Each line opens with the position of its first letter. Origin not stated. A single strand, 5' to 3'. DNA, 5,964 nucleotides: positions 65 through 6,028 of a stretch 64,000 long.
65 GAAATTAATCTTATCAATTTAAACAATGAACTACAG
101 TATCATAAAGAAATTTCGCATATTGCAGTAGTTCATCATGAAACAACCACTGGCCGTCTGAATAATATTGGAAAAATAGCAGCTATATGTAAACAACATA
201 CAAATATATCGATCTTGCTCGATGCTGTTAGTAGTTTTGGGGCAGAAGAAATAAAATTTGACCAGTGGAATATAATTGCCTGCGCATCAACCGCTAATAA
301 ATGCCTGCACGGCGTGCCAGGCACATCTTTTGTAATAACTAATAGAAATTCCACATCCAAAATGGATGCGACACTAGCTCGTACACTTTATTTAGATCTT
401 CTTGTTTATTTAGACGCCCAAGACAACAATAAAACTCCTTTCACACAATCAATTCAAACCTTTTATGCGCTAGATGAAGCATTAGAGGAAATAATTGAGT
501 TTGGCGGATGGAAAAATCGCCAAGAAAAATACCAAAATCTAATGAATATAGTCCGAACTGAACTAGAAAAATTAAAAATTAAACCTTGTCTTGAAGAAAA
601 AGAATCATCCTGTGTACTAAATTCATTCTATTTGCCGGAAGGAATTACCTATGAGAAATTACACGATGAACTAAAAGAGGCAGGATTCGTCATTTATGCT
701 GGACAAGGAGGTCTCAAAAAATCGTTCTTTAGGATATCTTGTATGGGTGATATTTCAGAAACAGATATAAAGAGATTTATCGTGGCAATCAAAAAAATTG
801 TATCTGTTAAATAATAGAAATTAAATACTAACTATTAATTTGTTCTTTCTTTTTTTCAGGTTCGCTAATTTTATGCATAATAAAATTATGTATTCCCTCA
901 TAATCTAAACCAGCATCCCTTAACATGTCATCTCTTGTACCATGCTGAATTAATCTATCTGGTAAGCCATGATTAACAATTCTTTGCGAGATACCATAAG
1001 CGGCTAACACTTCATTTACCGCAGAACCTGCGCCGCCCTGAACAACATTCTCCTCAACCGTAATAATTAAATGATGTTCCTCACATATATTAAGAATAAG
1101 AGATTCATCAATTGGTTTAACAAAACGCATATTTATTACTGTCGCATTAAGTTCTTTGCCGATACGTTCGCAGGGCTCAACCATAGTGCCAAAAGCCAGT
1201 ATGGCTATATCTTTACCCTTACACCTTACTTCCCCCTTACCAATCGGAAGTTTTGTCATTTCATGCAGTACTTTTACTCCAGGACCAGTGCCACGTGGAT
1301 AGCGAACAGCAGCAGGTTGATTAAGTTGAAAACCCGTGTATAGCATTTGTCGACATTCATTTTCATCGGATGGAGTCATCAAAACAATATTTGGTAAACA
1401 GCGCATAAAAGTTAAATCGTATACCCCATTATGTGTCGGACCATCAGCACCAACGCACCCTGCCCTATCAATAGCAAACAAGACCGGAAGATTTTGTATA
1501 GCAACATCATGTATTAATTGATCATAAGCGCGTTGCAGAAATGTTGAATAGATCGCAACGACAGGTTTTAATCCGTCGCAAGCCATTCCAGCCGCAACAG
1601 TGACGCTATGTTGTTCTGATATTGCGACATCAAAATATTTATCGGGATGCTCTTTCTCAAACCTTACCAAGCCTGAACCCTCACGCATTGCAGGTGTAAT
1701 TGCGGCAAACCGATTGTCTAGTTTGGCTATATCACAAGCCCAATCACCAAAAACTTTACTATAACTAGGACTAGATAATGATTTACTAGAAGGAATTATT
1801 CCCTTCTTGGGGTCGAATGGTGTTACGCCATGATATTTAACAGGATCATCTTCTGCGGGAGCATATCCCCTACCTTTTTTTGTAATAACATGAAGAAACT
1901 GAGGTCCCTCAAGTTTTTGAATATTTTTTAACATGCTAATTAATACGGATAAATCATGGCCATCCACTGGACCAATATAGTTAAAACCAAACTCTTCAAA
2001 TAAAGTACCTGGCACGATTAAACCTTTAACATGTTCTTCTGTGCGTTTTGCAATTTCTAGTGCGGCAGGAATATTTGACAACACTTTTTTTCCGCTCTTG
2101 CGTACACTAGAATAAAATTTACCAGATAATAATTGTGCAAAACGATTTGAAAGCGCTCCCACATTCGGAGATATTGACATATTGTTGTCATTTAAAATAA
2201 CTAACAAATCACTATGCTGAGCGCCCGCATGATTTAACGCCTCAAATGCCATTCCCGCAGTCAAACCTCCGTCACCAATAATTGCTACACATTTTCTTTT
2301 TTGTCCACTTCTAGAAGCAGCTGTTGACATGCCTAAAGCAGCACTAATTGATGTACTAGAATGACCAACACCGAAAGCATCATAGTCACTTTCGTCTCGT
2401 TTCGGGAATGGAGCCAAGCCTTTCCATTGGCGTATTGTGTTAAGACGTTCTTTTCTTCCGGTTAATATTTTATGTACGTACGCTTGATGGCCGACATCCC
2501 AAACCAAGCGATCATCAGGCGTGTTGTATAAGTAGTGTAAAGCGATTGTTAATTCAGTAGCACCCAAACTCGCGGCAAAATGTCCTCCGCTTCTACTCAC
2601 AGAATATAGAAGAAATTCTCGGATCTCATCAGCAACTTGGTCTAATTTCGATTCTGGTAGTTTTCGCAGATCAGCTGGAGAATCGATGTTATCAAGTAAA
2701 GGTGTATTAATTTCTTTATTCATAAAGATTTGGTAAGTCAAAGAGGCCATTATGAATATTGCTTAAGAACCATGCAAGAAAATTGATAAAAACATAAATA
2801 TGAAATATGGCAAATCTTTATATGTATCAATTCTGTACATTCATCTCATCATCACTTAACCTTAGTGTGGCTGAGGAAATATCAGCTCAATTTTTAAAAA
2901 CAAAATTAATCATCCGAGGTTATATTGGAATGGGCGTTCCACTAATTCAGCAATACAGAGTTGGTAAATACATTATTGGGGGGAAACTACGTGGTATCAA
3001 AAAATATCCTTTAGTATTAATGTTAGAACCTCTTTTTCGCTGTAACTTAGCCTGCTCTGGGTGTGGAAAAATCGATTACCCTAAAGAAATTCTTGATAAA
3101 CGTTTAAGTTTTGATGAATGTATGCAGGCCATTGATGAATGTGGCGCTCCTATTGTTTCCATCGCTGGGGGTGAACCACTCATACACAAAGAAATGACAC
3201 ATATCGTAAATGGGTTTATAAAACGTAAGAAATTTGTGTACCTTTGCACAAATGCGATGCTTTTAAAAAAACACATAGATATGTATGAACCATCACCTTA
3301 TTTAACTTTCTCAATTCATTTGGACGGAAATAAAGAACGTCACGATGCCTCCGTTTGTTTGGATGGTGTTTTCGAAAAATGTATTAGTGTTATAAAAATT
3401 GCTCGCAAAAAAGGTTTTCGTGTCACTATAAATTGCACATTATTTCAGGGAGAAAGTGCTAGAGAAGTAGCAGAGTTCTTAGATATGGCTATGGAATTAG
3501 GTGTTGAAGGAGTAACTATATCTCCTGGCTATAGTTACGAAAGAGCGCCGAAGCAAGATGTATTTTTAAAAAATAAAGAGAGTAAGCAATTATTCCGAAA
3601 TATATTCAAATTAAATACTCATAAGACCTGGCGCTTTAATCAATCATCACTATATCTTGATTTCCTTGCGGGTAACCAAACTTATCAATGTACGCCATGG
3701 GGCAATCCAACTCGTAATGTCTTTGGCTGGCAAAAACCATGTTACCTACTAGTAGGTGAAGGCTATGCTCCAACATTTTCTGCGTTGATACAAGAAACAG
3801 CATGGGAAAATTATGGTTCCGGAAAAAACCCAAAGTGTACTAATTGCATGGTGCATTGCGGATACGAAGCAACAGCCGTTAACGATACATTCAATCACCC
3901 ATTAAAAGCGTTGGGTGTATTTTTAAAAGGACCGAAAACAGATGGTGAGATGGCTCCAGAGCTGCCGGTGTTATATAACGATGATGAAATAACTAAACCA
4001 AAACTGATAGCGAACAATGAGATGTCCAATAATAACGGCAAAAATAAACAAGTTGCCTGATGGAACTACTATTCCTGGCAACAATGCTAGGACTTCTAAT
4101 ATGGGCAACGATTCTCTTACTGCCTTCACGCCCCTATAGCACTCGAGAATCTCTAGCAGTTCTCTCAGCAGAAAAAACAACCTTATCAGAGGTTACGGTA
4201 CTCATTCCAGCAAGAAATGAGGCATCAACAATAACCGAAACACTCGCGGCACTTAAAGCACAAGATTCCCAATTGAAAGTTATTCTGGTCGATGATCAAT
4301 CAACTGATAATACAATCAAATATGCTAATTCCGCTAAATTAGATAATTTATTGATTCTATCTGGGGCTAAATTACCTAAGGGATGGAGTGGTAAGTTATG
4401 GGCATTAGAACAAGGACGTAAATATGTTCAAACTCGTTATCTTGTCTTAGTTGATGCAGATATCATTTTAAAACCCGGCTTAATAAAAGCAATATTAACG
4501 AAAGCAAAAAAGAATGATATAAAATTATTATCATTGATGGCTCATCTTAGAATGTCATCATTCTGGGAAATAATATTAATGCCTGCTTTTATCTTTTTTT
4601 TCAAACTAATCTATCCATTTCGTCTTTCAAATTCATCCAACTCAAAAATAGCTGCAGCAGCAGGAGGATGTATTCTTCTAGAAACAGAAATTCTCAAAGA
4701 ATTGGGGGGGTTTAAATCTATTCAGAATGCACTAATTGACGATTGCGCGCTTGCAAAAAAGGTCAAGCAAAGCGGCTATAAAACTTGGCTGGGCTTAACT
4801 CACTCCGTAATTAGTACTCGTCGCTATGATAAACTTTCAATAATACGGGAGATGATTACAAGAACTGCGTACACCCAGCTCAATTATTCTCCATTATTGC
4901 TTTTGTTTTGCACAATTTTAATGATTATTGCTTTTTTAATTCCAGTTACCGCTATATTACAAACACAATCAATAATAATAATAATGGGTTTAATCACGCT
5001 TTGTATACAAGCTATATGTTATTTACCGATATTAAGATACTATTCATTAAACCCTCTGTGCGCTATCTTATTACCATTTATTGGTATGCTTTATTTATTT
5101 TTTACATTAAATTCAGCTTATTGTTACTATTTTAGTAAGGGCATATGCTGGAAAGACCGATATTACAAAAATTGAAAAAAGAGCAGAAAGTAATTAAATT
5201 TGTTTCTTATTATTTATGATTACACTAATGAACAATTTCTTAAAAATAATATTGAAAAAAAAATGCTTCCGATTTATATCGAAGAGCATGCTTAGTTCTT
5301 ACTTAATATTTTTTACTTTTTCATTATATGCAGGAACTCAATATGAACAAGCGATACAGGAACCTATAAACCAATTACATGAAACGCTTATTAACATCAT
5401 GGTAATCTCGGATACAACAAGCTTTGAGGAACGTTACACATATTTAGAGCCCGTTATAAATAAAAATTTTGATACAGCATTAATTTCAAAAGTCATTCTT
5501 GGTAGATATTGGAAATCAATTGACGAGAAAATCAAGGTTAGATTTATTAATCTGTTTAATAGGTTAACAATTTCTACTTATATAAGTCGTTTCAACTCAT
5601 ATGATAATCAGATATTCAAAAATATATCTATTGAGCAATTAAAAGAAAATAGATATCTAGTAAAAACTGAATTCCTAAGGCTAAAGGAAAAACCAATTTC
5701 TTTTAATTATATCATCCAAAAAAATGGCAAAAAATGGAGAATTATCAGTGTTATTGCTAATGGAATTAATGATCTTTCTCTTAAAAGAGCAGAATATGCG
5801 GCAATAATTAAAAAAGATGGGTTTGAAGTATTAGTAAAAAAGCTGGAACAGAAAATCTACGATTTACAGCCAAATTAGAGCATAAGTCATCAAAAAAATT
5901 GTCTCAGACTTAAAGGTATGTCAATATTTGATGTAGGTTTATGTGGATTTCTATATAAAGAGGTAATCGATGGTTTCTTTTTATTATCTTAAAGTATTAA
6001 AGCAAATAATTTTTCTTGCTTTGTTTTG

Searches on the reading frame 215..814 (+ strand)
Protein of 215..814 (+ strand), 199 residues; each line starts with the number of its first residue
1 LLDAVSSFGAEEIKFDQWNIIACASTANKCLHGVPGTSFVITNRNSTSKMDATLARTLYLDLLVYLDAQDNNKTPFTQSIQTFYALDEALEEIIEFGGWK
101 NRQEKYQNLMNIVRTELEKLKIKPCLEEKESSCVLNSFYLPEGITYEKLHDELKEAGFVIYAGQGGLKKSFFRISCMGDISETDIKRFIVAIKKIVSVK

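Call 88: search_protein_families(library=pfam, proteins=[window:215-814:+], max_evalue=0.00001)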
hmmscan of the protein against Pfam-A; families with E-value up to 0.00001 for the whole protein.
window:215-814:+ (199 aa): 1 family
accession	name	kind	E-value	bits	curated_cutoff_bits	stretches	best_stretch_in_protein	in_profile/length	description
PF00266.25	Aminotran_5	-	6.8e-06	25.7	21.5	1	2-187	174-370/371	Aminotransferase class-V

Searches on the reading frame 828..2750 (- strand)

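Call 54: search_protein_families(library=pfam, proteins=[window:828-2750:-], max_evalue=0.00001)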
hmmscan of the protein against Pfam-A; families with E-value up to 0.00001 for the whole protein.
window:828-2750:- (640 aa): 3 families
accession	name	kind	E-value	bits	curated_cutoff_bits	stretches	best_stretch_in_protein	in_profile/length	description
PF13292.11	DXP_synthase_N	-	2.1e-121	404.8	21.2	1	19-290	1-274/274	1-deoxy-D-xylulose-5-phosphate synthase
PF02779.29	Transket_pyr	-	2.3e-44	151.5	27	1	328-488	3-171/174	Transketolase, pyrimidine binding domain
PF02780.25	Transketolase_C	-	2.2e-27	95.9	25.9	1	504-620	1-124/124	Transketolase, C-terminal domain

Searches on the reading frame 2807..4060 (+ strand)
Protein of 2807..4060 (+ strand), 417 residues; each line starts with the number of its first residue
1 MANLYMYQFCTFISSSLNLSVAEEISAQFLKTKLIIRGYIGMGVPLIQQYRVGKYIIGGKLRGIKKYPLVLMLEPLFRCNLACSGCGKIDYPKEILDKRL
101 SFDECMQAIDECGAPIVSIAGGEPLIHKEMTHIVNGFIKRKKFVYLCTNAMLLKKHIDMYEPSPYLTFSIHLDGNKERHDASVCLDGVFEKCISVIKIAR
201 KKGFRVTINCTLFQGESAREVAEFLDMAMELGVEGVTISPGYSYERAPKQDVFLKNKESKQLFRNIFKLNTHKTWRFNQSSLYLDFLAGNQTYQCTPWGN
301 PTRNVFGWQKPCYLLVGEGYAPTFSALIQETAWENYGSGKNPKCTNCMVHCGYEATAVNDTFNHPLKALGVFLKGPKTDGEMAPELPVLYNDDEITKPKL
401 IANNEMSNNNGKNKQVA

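Call 88: search_protein_families(library=pfam, proteins=[window:2807-4060:+], max_evalue=0.00001)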
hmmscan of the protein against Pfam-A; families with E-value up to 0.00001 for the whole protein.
window:2807-4060:+ (417 aa): 2 families
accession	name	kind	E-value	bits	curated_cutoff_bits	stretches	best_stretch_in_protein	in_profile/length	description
PF11946.13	DUF3463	-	3.2e-60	202.2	31.3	1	236-369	1-132/134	Domain of unknown function (DUF3463)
PF04055.27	Radical_SAM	-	7.3e-20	72.2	29.5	1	76-227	4-165/166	Radical SAM superfamily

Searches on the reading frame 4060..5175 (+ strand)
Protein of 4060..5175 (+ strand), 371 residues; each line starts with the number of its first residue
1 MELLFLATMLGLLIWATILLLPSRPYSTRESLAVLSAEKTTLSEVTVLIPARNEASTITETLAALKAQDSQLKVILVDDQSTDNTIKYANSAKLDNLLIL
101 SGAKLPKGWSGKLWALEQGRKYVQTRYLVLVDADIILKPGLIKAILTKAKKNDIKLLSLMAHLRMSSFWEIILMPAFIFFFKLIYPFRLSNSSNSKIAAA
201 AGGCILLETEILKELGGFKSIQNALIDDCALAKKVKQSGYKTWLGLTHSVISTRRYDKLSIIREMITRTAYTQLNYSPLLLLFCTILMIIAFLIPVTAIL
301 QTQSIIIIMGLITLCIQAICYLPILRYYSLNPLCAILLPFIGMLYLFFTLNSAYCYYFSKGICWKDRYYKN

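Call 88: search_protein_families(library=pfam, proteins=[window:4060-5175:+], max_evalue=0.00001)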
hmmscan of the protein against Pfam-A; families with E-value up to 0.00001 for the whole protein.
window:4060-5175:+ (371 aa): 5 families
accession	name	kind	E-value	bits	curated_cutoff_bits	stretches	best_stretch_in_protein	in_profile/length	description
PF00535.33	Glycos_transf_2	-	1.7e-21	77.3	23.3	1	46-215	1-167/168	Glycosyl transferase family 2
PF13641.12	Glyco_tranf_2_3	-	1.8e-17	64.5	27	1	45-244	3-203/230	Glycosyltransferase like family 2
PF13506.12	Glyco_transf_21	-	6.9e-16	58.6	21.7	1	106-248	12-150/174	Glycosyl transferase family 21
PF13632.12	Glyco_trans_2_3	-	4.7e-06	27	27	1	129-344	3-195/198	Glycosyl transferase family group 2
PF10111.15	Glyco_tranf_2_2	-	9.2e-06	25.8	27.3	0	46-150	1-107/276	Glycosyltransferase like family 2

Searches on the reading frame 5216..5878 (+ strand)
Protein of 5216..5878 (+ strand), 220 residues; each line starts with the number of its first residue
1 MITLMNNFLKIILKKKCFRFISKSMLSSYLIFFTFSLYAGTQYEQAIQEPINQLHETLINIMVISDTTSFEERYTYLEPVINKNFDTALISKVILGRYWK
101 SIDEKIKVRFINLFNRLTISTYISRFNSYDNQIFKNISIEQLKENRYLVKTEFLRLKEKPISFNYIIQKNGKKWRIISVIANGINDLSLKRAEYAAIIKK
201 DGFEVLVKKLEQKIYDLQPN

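Call 88: search_protein_families(library=pfam, proteins=[window:5216-5878:+], max_evalue=0.00001)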
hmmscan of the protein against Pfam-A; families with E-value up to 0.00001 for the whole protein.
window:5216-5878:+ (220 aa): 1 family
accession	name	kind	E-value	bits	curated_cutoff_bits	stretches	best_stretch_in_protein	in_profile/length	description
PF05494.18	MlaC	-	2.6e-34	118.8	26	1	56-212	5-166/166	MlaC protein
